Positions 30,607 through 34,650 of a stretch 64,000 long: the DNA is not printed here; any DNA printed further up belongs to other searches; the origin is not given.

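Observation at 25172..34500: Non-cellulosomal cohesin-dockerin locus: SLH-anchored two-cohesin protein, a small dockerin protein and a dockerin-bearing GH29 fucosidase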

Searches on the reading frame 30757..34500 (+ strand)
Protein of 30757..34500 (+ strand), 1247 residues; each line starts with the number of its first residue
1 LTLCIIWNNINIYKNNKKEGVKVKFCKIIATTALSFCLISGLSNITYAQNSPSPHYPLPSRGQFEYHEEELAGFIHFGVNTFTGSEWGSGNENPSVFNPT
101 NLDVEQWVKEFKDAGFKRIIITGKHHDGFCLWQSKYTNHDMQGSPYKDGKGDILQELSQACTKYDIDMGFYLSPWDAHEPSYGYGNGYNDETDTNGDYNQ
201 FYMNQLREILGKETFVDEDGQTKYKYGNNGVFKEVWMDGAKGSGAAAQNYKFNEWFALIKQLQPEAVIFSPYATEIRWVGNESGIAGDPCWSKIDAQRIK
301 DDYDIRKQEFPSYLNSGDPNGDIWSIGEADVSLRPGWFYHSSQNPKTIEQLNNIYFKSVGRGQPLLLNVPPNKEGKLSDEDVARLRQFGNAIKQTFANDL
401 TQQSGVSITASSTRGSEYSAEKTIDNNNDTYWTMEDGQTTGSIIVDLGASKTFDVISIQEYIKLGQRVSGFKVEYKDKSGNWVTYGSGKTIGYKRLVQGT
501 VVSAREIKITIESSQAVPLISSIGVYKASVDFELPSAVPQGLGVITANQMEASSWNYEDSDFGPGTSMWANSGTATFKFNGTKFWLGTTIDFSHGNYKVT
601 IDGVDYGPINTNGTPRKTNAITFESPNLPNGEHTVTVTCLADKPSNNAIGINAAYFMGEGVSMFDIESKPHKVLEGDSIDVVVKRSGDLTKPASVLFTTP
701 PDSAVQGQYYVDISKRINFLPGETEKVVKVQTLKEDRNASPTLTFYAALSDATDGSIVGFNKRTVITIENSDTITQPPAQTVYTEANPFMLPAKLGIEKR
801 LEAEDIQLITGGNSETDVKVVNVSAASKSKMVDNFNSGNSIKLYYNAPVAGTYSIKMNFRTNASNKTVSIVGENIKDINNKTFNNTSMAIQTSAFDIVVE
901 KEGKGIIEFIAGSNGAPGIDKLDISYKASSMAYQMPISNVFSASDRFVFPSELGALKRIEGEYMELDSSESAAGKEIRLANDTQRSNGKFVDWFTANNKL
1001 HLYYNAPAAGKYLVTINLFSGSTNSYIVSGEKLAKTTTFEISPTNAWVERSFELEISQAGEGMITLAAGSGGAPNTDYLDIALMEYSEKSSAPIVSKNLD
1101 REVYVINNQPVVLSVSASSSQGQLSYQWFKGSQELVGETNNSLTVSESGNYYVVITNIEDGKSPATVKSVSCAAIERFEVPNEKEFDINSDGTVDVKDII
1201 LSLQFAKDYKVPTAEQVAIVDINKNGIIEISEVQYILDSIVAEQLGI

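Call 3: search_protein_families(library=pfam, proteins=[window:30757-34500:+], max_evalue=0.1)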
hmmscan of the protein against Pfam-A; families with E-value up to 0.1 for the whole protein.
window:30757-34500:+ (1247 aa): 11 families
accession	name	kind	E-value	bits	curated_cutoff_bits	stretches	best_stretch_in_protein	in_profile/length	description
PF01120.23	Alpha_L_fucos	-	1.3e-32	114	25.2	1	95-392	87-340/345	Alpha-L-fucosidase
PF00754.31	F5_F8_type_C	-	1.2e-15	58.2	28.2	1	407-514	1-115/127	F5/8 type C domain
PF22633.2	F5_F8_type_C_2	-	4.9e-10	40.3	27.8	1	423-508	2-90/91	NedA-like, galactose-binding domain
PF03160.20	Calx-beta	-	4.5e-08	33.6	27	1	663-755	7-100/119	Calx-beta domain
PF17996.7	CE2_N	-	0.00045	20.7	27.9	1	572-644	19-87/108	Carbohydrate esterase 2 N-terminal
PF13927.12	Ig_3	-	0.0012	19.8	30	1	1101-1157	10-78/78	Immunoglobulin domain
PF00036.39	EF-hand_1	-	0.0025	17.7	25.4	0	1219-1238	8-27/29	EF hand domain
PF04151.21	PPC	-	0.0068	17.7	25.9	0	809-856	19-67/70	Bacterial pre-peptidase C-terminal domain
PF13405.12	EF-hand_6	-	0.02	15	25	0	1184-1202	7-25/30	EF-hand domain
PF00404.24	Dockerin_1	-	0.052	14.2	22.9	0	1186-1229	2-45/57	Dockerin type I domain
PF14871.12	GHL6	-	0.071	13.8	35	0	103-167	1-59/132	Hypothetical glycosyl hydrolase 6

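Call 4: search_protein_families(library=ncbifam, proteins=[window:30757-34500:+], max_evalue=0.1)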
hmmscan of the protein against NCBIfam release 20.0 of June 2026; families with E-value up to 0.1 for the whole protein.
window:30757-34500:+ (1247 aa): 3 families
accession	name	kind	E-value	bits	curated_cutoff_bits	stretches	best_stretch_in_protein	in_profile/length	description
NF038115.1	SVAGG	subfamily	0.00048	19.3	150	1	677-738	280-344/407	SVAGG family GlyGly-CTERM protein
TIGR00845.1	caca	equivalog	0.0074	14.1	679.85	1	672-755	405-489/921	sodium/calcium exchanger 1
NF000482.1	AAC_3_XI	exception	0.084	12.7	300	0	17-59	33-74/148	aminoglycoside N-acetyltransferase AAC(3)-XI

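Call 23: find_related_loci(query=window:30823-34497:+, collection=genome_contigs, flank=10000)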
Query window:30823-34497:+ (1225 aa) in genome_contigs; peptide patterns used: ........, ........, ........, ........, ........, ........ (x = any residue, [..] = any of these).
21 stretches matched a pattern; 2 encode a relative of the query (tblastn E <= 1e-3); 2 distinct loci.
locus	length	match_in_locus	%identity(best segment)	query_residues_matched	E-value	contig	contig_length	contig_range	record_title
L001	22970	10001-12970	46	5-1003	0e+0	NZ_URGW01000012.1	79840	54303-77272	Uncultured Clostridium sp. isolate UMGS990, whole genome shotgun sequence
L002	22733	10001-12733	40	30-900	0e+0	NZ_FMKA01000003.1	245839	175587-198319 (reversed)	Anaerobium acetethylicum strain GluBS11, whole genome shotgun sequence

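Call 27: search_protein_families(library=pfam, proteins=[L001:4868-9868:+, L001:9971-13945:+, L002:9842-13738:+, L001:14382-14921:+, L001:3776-4636:-, L002:8567-9562:+, L002:14719-15297:+], max_evalue=0.01)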
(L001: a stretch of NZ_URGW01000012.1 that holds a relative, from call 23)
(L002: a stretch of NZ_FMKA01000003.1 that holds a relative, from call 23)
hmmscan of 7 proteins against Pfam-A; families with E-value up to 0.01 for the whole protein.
L001:4868-9868:+ (1666 aa): 13 families
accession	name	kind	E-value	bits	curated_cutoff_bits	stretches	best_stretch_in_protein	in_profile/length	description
PF02973.23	Sialidase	-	8.2e-56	188.9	26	2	184-360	1-187/189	Sialidase, N-terminal domain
PF07554.19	FIVAR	-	2.4e-31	108.6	29.2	5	1402-1465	1-71/71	FIVAR domain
PF00754.31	F5_F8_type_C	-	1.4e-19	70.9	28.2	1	53-175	3-127/127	F5/8 type C domain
PF13088.12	BNR_2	-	1.5e-18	67.6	31.4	1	556-723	79-219/277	BNR repeat-like domain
PF13859.12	BNR_3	-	4.9e-15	56.2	27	1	556-740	87-255/308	BNR repeat-like domain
PF13385.13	Laminin_G_3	-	1.2e-10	42.2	27.6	2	224-351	29-147/151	Concanavalin A-like lectin/glucanases superfamily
PF22633.2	F5_F8_type_C_2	-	4.7e-09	37.2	27.8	1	65-160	1-91/91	NedA-like, galactose-binding domain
PF00746.26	Gram_pos_anchor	-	3.7e-06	27.2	20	1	1630-1666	3-39/43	LPXTG cell wall anchor motif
PF02012.26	BNR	-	2.2e-05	24.2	27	0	626-636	1-11/12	BNR/Asp-box repeat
PF07691.17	PA14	-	0.00094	19.4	24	0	283-336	64-115/147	PA14 domain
PF16391.11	DUF5000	-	0.0011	19.7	25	1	68-130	2-66/141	Domain of unknown function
PF24607.1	CBM_AftD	-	0.0015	18.6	27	1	52-113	6-68/149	Arabinofuranosyltransferase D, third carbohydrate binding module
PF13810.12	DUF4185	-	0.0067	16.1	39.5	0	553-574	121-142/309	Domain of unknown function (DUF4185)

L001:9971-13945:+ (1324 aa): 7 families
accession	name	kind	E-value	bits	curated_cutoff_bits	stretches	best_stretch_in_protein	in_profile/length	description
PF01120.23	Alpha_L_fucos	-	2.3e-30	106.6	25.2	1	82-371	85-337/345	Alpha-L-fucosidase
PF07554.19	FIVAR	-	1.3e-21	77.5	29.2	3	1200-1262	1-70/71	FIVAR domain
PF03160.20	Calx-beta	-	1.1e-13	51.7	27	1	648-760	3-119/119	Calx-beta domain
PF00754.31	F5_F8_type_C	-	5.7e-10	39.8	28.2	1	390-496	2-114/127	F5/8 type C domain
PF22633.2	F5_F8_type_C_2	-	4.4e-08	34.1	27.8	1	406-492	1-91/91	NedA-like, galactose-binding domain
PF17996.7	CE2_N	-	1.2e-05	25.8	27.9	1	549-629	11-87/108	Carbohydrate esterase 2 N-terminal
PF00746.26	Gram_pos_anchor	-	0.00038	20.8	20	1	1290-1324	6-40/43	LPXTG cell wall anchor motif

L002:9842-13738:+ (1298 aa): 7 families
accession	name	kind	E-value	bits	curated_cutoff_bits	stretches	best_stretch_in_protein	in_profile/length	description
PF13946.11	DUF4214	-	7.2e-50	167.4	23.2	4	1225-1290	1-70/72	Domain of unknown function (DUF4214)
PF01120.23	Alpha_L_fucos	-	1.7e-33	117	25.2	1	91-359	84-337/345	Alpha-L-fucosidase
PF03160.20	Calx-beta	-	2.2e-17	63.6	27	1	634-745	3-119/119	Calx-beta domain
PF22633.2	F5_F8_type_C_2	-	1.3e-08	35.7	27.8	1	395-485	2-91/91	NedA-like, galactose-binding domain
PF00754.31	F5_F8_type_C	-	4.1e-08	33.8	28.2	1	380-489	4-114/127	F5/8 type C domain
PF17996.7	CE2_N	-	0.00011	22.6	27.9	0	543-622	11-86/108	Carbohydrate esterase 2 N-terminal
PF07554.19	FIVAR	-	0.00085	20.3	29.2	1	750-809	5-70/71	FIVAR domain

L001:14382-14921:+ (179 aa): 2 families
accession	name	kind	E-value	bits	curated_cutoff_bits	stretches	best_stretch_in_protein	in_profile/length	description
PF01035.26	DNA_binding_1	-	8.4e-32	109.3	27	1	80-165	1-81/81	6-O-methylguanine DNA methyltransferase, DNA binding domain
PF02870.21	Methyltransf_1N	-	1.7e-09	38.5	21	1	3-75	2-70/71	6-O-methylguanine DNA methyltransferase, ribonuclease-like domain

L001:3776-4636:- (286 aa): 2 families
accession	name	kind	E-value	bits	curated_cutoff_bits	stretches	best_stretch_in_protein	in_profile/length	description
PF02016.21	Peptidase_S66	-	2.7e-30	105.5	25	1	10-126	1-118/121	LD-carboxypeptidase N-terminal domain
PF17676.7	Peptidase_S66C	-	2.8e-27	96.1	23.7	1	171-285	1-120/120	LD-carboxypeptidase C-terminal domain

L002:8567-9562:+ (331 aa): 3 families
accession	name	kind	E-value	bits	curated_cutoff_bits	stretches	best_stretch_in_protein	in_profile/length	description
PF00990.26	GGDEF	-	7.6e-20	71.7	23.8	1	172-322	1-159/161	Diguanylate cyclase, GGDEF domain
PF08447.18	PAS_3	-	9.2e-19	68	25.6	1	57-146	2-87/89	PAS fold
PF13426.13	PAS_9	-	0.00037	21.2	27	1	58-153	15-103/103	PAS domain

L002:14719-15297:+ (192 aa): 2 families
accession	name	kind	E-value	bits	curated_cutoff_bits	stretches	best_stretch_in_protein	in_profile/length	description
PF03703.20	bPH_2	-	2.2e-17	63.5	22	1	79-153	1-76/78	Bacterial PH domain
PF10324.15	7TM_GPCR_Srw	-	0.005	16.6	22.2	1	28-87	91-149/319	Serpentine type 7TM GPCR chemoreceptor Srw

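Call 40: find_homologous_proteins(query=window:30823-34497:+, max_evalue=1e-10)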
Query window:30823-34497:+ (1225 aa): 4595 proteins with E <= 1e-10 among 8000 candidates; the best 120 are listed.
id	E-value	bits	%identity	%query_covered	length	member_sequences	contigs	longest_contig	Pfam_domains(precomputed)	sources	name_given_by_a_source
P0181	0.0e+0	2787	100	100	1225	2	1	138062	PF00754.32,PF03160.21,PF22633.4,PF01120.24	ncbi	-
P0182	3.4e-265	901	49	72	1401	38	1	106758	PF00754.32,PF03160.21,PF22633.4,PF01120.24,PF07554.20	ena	-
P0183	5.9e-263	894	49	74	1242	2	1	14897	PF00754.32,PF03160.21,PF22633.4,PF01120.24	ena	-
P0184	6.9e-263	894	45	72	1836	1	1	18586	PF00754.32,PF03160.21,PF22633.4,PF01120.24,PF07554.20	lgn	-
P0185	1.2e-262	893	49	72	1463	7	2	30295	PF00754.32,PF21733.4,PF03160.21,PF22633.4,PF17996.8,PF01120.24,PF07554.20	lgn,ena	-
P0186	3.6e-262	891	49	72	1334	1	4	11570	PF00754.32,PF03160.21,PF22633.4,PF01120.24,PF07554.20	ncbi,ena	-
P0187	5.2e-261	887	49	72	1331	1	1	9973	PF00754.32,PF03160.21,PF22633.4,PF01120.24,PF07554.20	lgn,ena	-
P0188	1.2e-260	886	49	74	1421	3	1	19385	PF00754.32,PF03160.21,PF22633.4,PF01120.24,PF07554.20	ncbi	-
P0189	3.7e-260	885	49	74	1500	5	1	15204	PF00754.32,PF03160.21,PF01120.24,PF07554.20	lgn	-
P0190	2.2e-259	882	49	73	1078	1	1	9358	PF00754.32,PF03160.21,PF22633.4,PF01120.24,PF00041.28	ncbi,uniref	ncbi:alpha-L-fucosidase [Clostridium sp.]|uniref:alpha-L-fucosidase n=1 Tax=Clostridium sp. TaxID=15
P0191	2.3e-259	882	45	82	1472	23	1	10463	PF00754.32,PF03160.21,PF22633.4,PF01120.24,PF07554.20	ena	-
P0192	7.6e-259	880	46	74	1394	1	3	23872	PF00754.32,PF03160.21,PF22633.4,PF18998.7,PF01120.24,PF07554.20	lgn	-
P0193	1.1e-258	880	39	87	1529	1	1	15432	PF00754.32,PF03160.21,PF01120.24,PF07554.20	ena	-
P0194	2.5e-258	878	48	73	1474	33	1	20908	PF00754.32,PF03160.21,PF22633.4,PF01120.24,PF07554.20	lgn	-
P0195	5.8e-258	877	48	74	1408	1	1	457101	PF00754.32,PF03160.21,PF22633.4,PF18998.7,PF01120.24,PF07554.20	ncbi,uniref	ncbi:alpha-L-fucosidase [Clostridium nigeriense]|uniref:alpha-L-fucosidase n=1 Tax=Clostridium niger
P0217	1.2e-243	830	48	71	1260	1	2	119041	PF00754.32,PF03160.21,PF22633.4,PF00963.25,PF01120.24,PF07554.20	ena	-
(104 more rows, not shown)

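Call 41: find_encoding_contigs(protein=P0181, flank=10000, max_places=4)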
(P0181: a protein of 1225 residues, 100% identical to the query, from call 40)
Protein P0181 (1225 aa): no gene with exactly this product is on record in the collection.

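Call 42: list_cluster_members(proteins=[P0181, P0217])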
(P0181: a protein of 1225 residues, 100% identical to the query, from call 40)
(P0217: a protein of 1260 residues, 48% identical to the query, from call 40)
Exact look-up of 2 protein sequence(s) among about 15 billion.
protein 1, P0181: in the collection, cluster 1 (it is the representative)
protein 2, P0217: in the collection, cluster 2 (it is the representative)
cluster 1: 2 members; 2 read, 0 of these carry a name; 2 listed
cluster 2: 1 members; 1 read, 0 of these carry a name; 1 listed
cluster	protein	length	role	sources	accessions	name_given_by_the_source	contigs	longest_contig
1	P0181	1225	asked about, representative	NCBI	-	-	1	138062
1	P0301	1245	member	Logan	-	-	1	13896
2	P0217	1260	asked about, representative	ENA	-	-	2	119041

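Call 43: find_encoding_contigs(protein=P0301, flank=10000, max_places=3)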
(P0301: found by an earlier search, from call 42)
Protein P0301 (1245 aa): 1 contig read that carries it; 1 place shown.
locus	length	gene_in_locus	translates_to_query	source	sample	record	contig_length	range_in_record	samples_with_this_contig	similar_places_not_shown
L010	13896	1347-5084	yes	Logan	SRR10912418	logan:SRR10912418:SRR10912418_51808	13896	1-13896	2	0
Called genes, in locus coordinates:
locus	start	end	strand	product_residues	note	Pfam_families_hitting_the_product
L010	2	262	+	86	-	?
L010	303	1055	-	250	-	PF00561:Abhydrolase_1, PF12146:Hydrolase_4, PF12697:Abhydrolase_6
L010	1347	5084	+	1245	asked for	PF01120:Alpha_L_fucos, PF00754:F5_F8_type_C, PF22633:F5_F8_type_C_2, PF03160:Calx-beta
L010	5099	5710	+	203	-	PF02589:LUD_dom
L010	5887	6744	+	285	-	PF07934:OGG_N, PF00730:HhH-GPD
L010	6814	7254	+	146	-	PF02367:TsaE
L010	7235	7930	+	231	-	PF00814:TsaD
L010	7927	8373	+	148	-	PF13420:Acetyltransf_4 (weak), PF00583:Acetyltransf_1, PF13673:Acetyltransf_10, PF13508:Acetyltransf_7, PF08445:FR47 (weak)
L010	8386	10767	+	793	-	PF01078:Mg_chelatase (faint), PF20437:LonC_helical, PF13654:AAA_32, PF20436:LonB_AAA-LID, PF05362:Lon_C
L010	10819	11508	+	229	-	PF04294:VanW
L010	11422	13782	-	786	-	PF00488:MutS_V, PF20297:MSSS, PF01713:Smr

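Call 44: find_encoding_contigs(protein=P0217, flank=8000, max_places=2)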
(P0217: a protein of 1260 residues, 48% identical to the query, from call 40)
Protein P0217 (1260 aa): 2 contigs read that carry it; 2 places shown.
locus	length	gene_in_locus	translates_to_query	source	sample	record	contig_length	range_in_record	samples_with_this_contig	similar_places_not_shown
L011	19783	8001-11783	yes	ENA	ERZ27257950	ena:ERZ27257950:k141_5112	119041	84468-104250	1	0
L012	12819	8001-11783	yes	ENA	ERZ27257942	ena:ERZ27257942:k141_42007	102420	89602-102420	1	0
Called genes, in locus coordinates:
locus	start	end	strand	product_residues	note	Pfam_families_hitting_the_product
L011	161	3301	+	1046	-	PF23764:Beta-barrel_GLAA-B_II, PF02368:Big_2 (weak)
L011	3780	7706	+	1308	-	PF02838:Glyco_hydro_20b, PF07555:NAGidase, PF21774:NagJ_C, PF00801:PKD (weak), PF00754:F5_F8_type_C, PF22633:F5_F8_type_C_2, PF07554:FIVAR (weak)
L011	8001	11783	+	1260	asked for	PF01120:Alpha_L_fucos, PF00754:F5_F8_type_C, PF22633:F5_F8_type_C_2, PF03160:Calx-beta, PF00963:Cohesin, PF07554:FIVAR (weak)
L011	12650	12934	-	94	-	-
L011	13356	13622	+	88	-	PF09221:Bacteriocin_IId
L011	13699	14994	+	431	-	-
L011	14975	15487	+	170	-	PF01944:SpoIIM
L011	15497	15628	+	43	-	-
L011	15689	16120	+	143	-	-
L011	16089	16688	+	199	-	-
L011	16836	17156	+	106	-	-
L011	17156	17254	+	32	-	PF05717:TnpB_IS66 (weak)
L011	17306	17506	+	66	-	PF05717:TnpB_IS66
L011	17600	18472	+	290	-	PF03050:DDE_Tnp_IS66, PF13817:DDE_Tnp_IS66_C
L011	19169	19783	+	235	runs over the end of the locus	PF07722:Peptidase_C26, PF00117:GATase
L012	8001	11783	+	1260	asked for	PF01120:Alpha_L_fucos, PF00754:F5_F8_type_C, PF22633:F5_F8_type_C_2, PF03160:Calx-beta, PF00963:Cohesin, PF07554:FIVAR (weak)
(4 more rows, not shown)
